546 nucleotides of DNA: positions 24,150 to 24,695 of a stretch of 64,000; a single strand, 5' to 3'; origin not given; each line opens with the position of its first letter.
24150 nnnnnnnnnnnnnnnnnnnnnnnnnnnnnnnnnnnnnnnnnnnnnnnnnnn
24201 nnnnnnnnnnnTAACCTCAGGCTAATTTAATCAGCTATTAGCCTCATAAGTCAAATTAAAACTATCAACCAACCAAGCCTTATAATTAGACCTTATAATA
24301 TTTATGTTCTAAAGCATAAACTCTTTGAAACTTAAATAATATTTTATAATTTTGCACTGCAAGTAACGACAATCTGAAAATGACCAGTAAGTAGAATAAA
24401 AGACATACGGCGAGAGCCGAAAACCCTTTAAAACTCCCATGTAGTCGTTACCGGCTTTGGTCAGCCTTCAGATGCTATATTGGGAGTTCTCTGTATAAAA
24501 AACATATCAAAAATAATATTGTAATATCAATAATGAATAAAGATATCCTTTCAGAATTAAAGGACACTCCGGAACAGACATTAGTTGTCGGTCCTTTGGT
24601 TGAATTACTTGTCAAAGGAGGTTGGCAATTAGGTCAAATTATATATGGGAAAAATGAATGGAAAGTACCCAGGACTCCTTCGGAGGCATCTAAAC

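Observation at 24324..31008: Five-gene AT-rich operon: nuclease-MTase-TRD fusion + PHP/Rad50-like ATPase + three orphan ORFs, a candidate undescribed methylation-linked defence system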

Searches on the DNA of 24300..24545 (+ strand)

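Call 84: build_rna_model(alignment_id=A6, structure=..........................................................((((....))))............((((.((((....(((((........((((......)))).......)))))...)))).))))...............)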
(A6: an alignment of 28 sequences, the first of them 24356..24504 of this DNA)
Model R1 built from alignment A6 (28 sequences, 161 columns); structure: as given.
model positions 148; base pairs 21; branch points 1; effective number of sequences 1.8; information 0.59 bits per position. Calibrated on 0.2 Mb of random sequence (short: E-values are rough).
structure used (alignment columns):
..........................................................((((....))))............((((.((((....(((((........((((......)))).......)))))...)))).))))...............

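Call 86: search_with_rna_model(model_id=R1, sources=[window, L001, L002, L004, L005, L006, L008, L009, L010, L011, L012, L013, L014, L015, L016, L017, L018, L019, L020, L021, L022, L023, L024, L025, L026, L027, L028, L029, L030, L031, L032, L033, L034, L035, L036, L037, L038, L039, L040, L041, L042, L043, L044, L045, L046, L047, L048, L049, L050, L051, L052, L053, L054, L055, L056, L057, L058, L059, L060, L061, L062, L063, L064, L065, L066, L067, L068, L069, L070, L071, L072, L073, L074, L075, L076, L077, L078, L079, L080, L081, L082, L083, L084, L085, L086, L087, L088, L089, L090, L092, L093, L094, L095, L101, L102, L103, L104], max_evalue=0.01)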
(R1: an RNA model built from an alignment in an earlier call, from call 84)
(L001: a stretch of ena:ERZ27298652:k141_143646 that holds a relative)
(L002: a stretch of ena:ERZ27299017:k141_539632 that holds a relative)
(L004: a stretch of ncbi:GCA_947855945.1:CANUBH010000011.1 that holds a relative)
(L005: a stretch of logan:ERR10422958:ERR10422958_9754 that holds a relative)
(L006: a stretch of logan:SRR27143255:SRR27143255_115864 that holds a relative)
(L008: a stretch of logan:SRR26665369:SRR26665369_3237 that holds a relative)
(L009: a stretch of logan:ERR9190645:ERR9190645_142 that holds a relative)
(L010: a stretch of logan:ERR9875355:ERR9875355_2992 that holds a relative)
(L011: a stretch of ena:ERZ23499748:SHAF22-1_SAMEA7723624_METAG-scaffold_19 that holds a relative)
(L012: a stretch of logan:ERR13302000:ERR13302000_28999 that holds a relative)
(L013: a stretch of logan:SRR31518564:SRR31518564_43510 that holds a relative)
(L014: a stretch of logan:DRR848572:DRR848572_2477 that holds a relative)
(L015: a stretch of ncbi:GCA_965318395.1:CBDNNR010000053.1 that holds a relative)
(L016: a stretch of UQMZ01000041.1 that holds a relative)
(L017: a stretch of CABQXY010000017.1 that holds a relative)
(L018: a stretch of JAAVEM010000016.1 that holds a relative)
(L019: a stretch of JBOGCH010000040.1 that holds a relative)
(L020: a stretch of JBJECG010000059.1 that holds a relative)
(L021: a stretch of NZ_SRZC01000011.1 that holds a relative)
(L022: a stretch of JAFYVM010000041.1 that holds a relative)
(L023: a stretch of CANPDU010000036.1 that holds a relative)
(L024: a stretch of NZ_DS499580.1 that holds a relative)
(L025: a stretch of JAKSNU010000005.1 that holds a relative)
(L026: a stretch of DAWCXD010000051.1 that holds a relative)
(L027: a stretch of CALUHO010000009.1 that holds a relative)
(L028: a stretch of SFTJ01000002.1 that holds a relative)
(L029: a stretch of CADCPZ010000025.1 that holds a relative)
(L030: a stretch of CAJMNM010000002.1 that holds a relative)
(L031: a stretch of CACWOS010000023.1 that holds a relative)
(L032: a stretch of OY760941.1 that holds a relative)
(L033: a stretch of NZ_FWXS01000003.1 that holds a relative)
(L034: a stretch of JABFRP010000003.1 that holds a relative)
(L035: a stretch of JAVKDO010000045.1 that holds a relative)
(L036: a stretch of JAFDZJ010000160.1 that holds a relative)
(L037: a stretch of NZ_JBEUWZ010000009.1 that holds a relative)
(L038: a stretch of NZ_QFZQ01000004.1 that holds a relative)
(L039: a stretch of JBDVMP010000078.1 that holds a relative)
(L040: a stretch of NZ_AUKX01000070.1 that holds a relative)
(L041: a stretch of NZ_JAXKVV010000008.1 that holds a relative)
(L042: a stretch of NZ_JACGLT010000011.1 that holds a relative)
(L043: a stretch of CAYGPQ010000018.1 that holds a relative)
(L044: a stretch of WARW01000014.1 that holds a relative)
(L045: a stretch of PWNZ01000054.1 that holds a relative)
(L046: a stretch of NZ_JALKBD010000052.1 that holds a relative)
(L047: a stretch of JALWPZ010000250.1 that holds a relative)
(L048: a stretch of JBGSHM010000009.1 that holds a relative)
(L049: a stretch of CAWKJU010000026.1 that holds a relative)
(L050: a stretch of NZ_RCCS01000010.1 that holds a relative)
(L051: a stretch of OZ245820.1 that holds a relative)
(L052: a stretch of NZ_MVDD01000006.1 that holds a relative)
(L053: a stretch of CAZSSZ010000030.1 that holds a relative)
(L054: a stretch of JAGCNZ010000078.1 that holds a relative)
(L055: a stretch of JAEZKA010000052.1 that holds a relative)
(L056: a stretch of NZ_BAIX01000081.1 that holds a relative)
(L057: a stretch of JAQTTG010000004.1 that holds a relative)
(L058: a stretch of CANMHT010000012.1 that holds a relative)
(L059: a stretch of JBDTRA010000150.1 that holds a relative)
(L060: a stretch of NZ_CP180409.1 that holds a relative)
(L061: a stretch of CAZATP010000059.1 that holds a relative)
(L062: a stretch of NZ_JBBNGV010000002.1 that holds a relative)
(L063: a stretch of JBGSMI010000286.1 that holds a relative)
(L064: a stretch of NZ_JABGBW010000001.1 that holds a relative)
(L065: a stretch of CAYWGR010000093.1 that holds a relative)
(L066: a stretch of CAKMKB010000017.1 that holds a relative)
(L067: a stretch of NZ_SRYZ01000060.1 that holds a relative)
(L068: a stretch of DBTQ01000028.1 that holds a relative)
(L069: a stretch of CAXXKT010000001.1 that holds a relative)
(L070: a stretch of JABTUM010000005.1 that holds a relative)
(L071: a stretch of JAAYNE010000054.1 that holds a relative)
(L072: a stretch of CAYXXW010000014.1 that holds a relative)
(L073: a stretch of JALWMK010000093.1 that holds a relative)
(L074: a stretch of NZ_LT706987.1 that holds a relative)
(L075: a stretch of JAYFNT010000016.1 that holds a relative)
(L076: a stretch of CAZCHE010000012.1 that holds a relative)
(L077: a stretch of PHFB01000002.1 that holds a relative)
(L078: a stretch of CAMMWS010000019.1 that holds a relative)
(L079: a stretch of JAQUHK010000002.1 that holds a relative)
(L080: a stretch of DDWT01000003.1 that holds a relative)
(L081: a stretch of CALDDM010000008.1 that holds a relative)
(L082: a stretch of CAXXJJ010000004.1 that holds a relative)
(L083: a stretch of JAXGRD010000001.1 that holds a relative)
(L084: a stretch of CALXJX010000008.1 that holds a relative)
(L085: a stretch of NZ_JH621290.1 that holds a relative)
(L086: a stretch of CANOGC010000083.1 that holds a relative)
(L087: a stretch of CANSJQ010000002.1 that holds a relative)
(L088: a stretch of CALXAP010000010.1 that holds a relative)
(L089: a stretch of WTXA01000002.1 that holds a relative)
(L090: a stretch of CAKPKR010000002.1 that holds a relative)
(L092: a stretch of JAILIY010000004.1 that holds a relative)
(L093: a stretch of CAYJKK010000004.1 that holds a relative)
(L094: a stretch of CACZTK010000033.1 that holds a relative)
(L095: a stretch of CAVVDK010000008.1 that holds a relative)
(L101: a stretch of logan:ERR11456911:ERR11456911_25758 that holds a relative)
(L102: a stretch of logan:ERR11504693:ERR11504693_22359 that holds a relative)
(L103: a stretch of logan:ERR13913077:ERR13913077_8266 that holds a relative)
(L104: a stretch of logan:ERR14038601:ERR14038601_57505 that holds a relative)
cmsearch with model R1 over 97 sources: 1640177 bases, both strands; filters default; matches with E-value up to 0.01: 7.
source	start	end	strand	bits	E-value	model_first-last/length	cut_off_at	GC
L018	7211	7357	+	154.4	1.4e-33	1-148/148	no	0.39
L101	3891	4035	+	143.3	6.4e-31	1-148/148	no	0.38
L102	1099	1243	+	143.3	6.4e-31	1-148/148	no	0.38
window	24356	24503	+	138.5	9e-30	1-148/148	no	0.41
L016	7051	7207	+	48.6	3.2e-08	1-148/148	no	0.43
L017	7051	7207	+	47.7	5e-08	1-148/148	no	0.43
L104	2194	2331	+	44.9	2.4e-07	1-148/148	no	0.41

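Call 117: search_rna_families(source=window, start=24300, end=24545, threshold=evalue, max_evalue=10)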
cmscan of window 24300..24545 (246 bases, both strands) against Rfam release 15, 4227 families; matches with E-value up to 10: 3.
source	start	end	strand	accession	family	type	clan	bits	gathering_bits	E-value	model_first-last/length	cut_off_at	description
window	24469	24522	+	RF02427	SpF10_sRNA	Gene; sRNA;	-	15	60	3.4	1-57/57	no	Streptococcus sRNA SpF10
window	24381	24461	-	RF02621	BSnc120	Gene; sRNA;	-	14.6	114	1.8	1-88/88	no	Brucella sRNA 120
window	24349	24505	+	RF03077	RT-2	Gene; sRNA;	-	8.2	40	9.9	1-222/222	no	RT-2 RNA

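Call 125: search_with_rna_model(model_id=R1, sources=[L016, L104, L011, L012, L014, L020, L021, L024, L146, L147], max_evalue=1, show_alignments=3)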
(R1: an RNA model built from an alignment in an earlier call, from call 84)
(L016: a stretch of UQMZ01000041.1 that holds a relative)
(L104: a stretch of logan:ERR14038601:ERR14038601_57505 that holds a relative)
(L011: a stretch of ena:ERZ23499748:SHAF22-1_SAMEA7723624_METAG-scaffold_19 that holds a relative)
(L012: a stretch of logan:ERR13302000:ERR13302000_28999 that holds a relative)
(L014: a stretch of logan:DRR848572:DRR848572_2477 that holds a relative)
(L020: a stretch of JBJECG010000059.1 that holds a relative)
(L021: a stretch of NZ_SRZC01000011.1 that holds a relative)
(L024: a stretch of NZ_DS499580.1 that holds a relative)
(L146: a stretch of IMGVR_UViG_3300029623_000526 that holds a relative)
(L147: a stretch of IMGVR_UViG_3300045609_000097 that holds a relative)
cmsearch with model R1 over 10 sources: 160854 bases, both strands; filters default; matches with E-value up to 1: 5.
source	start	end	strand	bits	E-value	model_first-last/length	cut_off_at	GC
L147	5248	5396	+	149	2.8e-33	1-148/148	no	0.38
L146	1876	2021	-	139.9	4.2e-31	1-148/148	no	0.42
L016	7051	7207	+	48.6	3.1e-09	1-148/148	no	0.43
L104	2194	2331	+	44.9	2.4e-08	1-148/148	no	0.41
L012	10223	10288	-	16.3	0.17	1-148/148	no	0.24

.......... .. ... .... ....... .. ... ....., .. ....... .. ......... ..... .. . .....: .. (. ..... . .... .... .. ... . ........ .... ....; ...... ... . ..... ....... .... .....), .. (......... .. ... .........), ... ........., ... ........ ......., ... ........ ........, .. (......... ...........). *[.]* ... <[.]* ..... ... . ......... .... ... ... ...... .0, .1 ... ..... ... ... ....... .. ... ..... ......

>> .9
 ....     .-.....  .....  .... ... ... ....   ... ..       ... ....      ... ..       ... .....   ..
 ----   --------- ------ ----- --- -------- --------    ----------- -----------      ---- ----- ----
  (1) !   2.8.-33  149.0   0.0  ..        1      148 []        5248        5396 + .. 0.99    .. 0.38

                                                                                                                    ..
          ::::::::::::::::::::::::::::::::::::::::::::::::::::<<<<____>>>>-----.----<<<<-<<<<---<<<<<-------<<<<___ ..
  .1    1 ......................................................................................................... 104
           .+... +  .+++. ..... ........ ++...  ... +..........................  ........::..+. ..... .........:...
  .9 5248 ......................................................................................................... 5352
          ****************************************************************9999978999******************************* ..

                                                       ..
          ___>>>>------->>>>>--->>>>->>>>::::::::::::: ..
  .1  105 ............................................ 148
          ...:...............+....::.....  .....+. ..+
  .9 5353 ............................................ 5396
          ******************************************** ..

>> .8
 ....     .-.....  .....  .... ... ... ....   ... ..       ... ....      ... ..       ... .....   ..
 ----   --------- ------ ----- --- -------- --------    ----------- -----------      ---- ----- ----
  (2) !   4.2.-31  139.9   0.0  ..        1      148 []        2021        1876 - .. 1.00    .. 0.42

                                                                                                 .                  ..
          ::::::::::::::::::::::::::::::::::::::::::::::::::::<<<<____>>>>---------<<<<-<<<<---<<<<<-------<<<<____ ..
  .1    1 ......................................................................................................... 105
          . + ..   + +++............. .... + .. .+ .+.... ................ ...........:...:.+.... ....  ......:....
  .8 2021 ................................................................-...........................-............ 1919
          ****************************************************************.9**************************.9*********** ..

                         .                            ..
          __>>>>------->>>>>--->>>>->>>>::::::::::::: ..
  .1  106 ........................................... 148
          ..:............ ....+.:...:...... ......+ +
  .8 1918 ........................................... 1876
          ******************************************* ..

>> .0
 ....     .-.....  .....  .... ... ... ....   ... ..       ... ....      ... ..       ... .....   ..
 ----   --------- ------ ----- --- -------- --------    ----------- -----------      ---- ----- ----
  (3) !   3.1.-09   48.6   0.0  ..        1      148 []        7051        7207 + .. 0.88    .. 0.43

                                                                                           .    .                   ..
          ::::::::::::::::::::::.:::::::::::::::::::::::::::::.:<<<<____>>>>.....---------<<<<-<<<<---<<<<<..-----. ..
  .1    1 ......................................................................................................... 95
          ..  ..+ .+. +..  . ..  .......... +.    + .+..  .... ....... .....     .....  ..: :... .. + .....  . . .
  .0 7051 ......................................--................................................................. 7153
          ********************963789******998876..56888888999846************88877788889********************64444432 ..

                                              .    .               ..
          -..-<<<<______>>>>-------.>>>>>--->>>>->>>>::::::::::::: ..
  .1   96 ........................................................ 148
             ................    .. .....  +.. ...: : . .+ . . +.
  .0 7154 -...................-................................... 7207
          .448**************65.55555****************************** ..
